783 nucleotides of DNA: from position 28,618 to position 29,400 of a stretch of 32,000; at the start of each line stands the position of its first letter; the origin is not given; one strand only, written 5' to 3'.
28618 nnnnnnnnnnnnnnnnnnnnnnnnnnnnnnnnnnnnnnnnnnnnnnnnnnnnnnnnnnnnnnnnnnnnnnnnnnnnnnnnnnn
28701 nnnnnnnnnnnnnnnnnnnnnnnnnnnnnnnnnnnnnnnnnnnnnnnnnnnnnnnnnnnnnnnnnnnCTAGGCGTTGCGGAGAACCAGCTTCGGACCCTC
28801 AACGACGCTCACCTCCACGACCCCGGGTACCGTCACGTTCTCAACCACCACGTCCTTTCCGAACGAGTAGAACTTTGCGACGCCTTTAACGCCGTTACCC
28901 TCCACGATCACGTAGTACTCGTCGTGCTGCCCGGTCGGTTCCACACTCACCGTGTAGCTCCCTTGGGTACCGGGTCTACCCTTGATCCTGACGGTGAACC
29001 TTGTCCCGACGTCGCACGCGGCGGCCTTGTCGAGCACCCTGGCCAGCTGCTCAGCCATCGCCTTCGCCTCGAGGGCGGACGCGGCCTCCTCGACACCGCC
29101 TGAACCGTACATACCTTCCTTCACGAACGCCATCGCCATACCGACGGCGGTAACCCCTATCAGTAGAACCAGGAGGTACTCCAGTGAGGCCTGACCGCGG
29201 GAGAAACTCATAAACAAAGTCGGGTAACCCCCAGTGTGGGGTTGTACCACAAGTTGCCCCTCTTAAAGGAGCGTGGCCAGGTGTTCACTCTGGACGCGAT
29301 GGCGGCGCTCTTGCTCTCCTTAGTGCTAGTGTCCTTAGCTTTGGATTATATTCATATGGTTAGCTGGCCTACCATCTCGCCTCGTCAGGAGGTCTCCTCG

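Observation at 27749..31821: Compact type IV pilin-like locus: three small prepilins plus a divergent 861-aa prepilin-like giant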

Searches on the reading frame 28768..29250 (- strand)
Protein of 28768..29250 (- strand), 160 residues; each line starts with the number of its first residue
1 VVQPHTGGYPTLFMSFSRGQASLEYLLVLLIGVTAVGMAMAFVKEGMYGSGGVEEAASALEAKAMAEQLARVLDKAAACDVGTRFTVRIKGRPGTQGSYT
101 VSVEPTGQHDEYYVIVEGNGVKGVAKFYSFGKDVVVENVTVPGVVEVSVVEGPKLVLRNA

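Call 3: search_protein_families(library=pfam, proteins=[window:28768-29250:-], max_evalue=1)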
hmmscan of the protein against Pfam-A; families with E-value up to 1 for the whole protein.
window:28768-29250:- (160 aa): 2 families
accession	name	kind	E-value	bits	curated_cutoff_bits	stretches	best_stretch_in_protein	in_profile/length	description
PF04021.17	Class_IIIsignal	-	0.0055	17.1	23.7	1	17-40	1-24/27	Class III signal peptide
PF19911.4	DUF6384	-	0.0061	16.2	25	1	56-121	170-234/308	Family of unknown function (DUF6384)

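Call 4: search_protein_families(library=ncbifam, proteins=[window:28768-29250:-], max_evalue=1)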
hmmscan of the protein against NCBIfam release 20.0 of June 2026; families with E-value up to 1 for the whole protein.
window:28768-29250:- (160 aa): 0 families

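Call 53: search_solved_structures(query=A4, max_evalue=1)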
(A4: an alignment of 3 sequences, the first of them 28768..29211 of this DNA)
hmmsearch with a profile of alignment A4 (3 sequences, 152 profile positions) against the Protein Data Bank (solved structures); distinct sequences matched with E-value up to 1: 1.
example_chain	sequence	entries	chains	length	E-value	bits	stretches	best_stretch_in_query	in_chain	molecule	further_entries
8fk7_A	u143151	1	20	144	0.012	18.7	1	17-77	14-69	Flagellin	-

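Call 58: find_homologous_proteins(query=A4, max_evalue=0.01)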
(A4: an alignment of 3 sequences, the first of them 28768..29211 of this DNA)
Query A4 (3 sequences) (147 aa, profile of the alignment): 6 proteins with E <= 0.01 among 8000 candidates.
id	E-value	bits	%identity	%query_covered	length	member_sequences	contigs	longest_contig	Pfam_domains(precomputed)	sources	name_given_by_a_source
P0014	2.4e-81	289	49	99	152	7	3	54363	-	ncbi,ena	ncbi:MAG: hypothetical protein ACXQTC_04905 [Methanopyraceae archaeon]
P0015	8.0e-78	277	49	91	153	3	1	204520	-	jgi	-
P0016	9.5e-62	225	90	99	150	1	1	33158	-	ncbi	ncbi:hypothetical protein [Methanopyrus sp.]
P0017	8.3e-61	222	92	100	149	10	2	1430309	-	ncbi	-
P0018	1.9e-59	218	89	100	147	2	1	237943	-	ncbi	ncbi:hypothetical protein [Methanopyrus sp.]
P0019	1.4e-52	195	84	90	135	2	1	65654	-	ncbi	-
